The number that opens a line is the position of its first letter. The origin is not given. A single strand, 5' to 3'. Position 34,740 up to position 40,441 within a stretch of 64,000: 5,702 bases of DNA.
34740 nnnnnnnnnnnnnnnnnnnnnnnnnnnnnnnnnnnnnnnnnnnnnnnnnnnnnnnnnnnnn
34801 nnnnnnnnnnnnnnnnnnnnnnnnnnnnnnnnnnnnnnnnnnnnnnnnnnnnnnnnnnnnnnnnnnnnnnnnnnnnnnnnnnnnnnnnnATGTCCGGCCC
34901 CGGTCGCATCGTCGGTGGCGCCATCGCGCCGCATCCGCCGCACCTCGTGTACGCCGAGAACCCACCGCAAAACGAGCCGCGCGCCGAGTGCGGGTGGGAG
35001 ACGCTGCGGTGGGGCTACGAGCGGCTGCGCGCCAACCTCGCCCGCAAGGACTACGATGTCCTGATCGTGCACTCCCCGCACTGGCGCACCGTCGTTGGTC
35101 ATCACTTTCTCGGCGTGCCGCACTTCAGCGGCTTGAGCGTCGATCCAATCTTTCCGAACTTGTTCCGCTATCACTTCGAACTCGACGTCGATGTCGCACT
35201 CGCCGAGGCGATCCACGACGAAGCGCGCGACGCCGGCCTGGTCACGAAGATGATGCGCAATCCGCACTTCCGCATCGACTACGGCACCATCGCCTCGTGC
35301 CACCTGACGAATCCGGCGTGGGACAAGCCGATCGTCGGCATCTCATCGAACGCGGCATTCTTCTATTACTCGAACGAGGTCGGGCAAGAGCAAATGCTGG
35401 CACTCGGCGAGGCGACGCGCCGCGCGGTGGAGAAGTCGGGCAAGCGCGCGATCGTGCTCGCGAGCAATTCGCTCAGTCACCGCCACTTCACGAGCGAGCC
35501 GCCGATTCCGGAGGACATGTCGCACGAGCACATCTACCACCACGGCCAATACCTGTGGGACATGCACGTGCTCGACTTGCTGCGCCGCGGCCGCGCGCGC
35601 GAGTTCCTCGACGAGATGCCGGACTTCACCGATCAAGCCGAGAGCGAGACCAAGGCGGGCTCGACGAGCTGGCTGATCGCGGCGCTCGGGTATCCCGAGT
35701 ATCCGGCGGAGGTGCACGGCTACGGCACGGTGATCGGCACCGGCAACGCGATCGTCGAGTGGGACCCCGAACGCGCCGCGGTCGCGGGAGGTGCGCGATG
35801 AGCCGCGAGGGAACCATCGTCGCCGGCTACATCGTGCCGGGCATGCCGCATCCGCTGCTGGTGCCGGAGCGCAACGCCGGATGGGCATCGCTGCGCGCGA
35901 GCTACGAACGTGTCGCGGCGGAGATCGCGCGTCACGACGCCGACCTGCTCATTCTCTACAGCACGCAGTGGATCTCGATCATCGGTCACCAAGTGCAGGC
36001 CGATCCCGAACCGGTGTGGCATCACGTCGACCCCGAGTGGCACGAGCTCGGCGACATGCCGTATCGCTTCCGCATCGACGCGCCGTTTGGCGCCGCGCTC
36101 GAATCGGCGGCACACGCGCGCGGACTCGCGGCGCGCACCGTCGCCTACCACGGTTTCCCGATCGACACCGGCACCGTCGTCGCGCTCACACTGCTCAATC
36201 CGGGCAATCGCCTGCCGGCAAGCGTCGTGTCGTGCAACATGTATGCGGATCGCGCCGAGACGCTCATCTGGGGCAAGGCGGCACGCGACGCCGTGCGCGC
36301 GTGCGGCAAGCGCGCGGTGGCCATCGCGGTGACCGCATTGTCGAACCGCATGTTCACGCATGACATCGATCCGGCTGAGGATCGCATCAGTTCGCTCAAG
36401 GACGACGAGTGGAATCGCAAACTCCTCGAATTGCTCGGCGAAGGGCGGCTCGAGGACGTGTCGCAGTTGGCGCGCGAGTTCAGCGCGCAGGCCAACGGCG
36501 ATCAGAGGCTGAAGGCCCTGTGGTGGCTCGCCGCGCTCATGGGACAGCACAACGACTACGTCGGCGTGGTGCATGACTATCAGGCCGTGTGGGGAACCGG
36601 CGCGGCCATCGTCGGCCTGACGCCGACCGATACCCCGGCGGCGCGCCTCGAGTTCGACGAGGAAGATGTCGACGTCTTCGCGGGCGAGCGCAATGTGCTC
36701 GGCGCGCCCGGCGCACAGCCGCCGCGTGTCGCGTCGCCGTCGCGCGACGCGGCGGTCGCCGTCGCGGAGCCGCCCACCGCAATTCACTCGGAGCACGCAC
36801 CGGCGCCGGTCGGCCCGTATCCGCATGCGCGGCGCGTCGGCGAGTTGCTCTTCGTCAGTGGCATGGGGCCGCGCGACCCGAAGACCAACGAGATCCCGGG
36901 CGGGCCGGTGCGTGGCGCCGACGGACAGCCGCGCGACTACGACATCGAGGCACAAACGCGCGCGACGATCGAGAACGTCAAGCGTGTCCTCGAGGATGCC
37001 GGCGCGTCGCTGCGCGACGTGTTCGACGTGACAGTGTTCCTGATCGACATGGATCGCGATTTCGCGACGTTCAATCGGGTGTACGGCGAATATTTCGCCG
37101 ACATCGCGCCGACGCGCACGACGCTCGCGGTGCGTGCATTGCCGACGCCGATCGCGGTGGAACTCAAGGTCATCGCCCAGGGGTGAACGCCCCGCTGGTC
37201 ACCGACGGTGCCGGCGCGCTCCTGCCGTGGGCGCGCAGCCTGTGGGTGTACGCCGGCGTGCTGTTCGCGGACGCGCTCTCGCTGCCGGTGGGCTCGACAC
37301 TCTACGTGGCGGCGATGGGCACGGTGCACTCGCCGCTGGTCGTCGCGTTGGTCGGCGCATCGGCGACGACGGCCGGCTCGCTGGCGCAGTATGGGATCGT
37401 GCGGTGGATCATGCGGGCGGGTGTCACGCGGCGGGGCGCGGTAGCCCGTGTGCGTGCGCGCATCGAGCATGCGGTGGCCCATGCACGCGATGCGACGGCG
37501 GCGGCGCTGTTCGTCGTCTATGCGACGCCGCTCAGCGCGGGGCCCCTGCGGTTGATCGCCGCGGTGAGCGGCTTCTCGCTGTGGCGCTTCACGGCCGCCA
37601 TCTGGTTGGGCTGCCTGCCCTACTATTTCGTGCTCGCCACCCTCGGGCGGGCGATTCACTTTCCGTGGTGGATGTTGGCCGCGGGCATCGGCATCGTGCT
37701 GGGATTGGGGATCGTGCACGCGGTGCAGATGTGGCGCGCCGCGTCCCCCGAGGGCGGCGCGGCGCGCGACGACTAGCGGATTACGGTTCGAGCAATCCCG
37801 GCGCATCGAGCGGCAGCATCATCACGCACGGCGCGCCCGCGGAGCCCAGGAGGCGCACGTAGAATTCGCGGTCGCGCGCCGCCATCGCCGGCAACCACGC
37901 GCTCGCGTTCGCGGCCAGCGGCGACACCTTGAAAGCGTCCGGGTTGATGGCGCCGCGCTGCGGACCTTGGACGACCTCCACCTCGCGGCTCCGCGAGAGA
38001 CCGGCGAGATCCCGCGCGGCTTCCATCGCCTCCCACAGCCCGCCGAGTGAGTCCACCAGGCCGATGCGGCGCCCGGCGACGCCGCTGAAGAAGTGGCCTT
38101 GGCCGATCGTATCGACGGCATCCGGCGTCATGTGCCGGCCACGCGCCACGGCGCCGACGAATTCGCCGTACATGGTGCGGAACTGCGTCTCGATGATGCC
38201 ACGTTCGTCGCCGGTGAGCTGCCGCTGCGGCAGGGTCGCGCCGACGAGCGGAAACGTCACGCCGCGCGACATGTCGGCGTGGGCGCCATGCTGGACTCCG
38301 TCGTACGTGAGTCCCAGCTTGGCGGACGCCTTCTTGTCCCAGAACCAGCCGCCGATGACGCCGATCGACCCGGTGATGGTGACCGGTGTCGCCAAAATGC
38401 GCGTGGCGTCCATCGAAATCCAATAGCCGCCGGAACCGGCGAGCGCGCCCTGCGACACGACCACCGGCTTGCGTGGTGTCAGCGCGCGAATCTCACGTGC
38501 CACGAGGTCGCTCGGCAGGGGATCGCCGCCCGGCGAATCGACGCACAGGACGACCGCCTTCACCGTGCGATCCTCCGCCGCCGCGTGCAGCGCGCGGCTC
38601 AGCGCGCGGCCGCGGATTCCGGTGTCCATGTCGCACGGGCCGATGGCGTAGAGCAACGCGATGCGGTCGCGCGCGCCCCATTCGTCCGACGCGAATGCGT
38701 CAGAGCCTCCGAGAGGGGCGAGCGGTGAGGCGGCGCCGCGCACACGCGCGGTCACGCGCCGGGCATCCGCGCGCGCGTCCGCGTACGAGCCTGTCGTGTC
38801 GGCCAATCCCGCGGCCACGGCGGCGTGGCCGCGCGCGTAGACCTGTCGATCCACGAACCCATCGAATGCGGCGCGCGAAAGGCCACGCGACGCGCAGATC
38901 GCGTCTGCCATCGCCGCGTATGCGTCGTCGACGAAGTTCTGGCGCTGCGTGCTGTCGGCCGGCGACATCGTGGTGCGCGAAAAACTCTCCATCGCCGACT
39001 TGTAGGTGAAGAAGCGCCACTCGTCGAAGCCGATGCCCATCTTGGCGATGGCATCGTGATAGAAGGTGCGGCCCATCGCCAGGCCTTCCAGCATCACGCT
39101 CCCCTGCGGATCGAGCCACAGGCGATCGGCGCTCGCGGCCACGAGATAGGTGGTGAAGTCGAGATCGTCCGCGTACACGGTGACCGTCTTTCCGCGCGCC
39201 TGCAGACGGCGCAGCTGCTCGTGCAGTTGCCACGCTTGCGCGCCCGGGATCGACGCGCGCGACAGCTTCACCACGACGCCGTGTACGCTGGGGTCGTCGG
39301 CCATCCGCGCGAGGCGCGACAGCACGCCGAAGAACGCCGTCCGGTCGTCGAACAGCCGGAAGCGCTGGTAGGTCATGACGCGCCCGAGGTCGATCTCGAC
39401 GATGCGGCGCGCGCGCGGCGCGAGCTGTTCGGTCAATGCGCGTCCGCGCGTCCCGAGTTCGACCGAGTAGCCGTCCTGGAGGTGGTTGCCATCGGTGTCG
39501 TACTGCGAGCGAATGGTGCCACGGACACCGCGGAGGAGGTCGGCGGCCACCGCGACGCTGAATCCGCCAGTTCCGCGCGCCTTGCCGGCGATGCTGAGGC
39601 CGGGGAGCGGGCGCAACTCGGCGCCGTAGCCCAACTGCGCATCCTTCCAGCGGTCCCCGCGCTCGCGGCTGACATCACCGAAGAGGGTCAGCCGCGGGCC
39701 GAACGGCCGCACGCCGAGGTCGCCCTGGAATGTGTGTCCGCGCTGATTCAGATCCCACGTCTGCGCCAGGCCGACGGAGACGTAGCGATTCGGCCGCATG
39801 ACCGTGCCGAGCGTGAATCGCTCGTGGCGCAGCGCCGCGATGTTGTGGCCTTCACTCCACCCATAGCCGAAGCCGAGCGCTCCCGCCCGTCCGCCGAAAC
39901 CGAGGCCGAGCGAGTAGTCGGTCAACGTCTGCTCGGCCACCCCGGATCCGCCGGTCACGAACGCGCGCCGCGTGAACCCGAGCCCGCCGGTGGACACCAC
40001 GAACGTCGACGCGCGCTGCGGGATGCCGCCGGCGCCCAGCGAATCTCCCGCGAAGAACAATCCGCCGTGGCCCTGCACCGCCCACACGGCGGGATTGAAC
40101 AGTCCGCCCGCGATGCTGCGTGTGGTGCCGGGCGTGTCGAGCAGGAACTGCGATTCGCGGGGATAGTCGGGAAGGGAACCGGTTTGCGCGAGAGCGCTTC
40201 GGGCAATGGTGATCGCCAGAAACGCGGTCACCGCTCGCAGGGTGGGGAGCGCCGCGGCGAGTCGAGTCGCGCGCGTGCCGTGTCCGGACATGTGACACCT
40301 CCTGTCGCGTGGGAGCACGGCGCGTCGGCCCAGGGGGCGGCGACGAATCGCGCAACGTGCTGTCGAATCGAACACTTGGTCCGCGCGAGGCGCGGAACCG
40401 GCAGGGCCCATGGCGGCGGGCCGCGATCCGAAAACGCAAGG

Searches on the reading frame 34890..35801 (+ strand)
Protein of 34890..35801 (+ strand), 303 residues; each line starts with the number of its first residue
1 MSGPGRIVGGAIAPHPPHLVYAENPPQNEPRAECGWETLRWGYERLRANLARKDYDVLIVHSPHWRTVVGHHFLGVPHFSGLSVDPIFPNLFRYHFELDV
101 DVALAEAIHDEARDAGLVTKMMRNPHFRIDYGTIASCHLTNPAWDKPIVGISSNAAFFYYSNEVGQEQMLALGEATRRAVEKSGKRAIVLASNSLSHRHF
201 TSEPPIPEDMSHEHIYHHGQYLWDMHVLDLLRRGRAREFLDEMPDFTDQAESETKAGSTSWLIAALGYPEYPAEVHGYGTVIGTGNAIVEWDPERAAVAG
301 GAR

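Call 19: search_protein_families(library=pfam, proteins=[window:34890-35801:+], max_evalue=0.001)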
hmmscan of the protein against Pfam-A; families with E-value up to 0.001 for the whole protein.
window:34890-35801:+ (303 aa): 1 family
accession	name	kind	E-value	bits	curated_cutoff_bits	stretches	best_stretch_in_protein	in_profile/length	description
PF02900.23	LigB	-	1.5e-23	83.6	26.3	1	11-280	3-260/269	Catalytic LigB subunit of aromatic ring-opening dioxygenase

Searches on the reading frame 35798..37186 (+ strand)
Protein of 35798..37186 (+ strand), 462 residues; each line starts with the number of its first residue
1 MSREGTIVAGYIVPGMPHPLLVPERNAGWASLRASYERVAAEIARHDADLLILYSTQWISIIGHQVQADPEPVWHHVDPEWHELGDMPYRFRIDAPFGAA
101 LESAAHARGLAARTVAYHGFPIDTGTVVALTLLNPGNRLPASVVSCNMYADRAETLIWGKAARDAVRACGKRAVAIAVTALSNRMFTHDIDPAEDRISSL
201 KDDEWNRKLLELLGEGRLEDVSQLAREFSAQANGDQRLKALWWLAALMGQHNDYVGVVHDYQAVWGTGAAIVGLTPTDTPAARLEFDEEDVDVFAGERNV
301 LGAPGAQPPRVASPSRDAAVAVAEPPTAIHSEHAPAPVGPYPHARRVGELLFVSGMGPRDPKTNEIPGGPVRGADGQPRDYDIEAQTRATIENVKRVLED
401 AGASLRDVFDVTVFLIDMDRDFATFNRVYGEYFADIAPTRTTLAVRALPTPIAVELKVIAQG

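Call 19: search_protein_families(library=pfam, proteins=[window:35798-37186:+], max_evalue=0.001)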
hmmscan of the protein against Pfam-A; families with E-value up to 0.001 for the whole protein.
window:35798-37186:+ (462 aa): 2 families
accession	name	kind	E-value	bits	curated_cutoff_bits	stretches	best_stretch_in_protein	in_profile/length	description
PF01042.26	Ribonuc_L-PSP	-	3.1e-27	95.4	27.3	1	332-460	2-119/121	Endoribonuclease L-PSP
PF02900.23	LigB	-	1.4e-12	47.7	26.3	1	23-274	17-268/269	Catalytic LigB subunit of aromatic ring-opening dioxygenase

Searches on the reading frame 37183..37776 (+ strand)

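Call 19: search_protein_families(library=pfam, proteins=[window:37183-37776:+], max_evalue=0.001)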
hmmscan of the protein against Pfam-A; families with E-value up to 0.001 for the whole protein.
window:37183-37776:+ (197 aa): 1 family
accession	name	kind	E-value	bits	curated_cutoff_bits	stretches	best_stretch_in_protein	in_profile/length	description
PF09335.16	VTT_dom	-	1.2e-12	48.8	33.9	1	38-156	3-122/123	VTT domain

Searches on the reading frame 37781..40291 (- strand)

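Call 19: search_protein_families(library=pfam, proteins=[window:37781-40291:-], max_evalue=0.001)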
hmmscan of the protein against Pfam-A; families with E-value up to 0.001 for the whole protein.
window:37781-40291:- (836 aa): 2 families
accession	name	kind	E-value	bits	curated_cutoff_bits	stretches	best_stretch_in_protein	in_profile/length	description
PF01343.23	Peptidase_S49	-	1.3e-54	184.8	24.9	2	606-765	5-153/154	Peptidase family S49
PF25145.1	NfeD1b_N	-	0.00088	19.3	40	0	564-648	19-102/189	NfeD1b, N-terminal domain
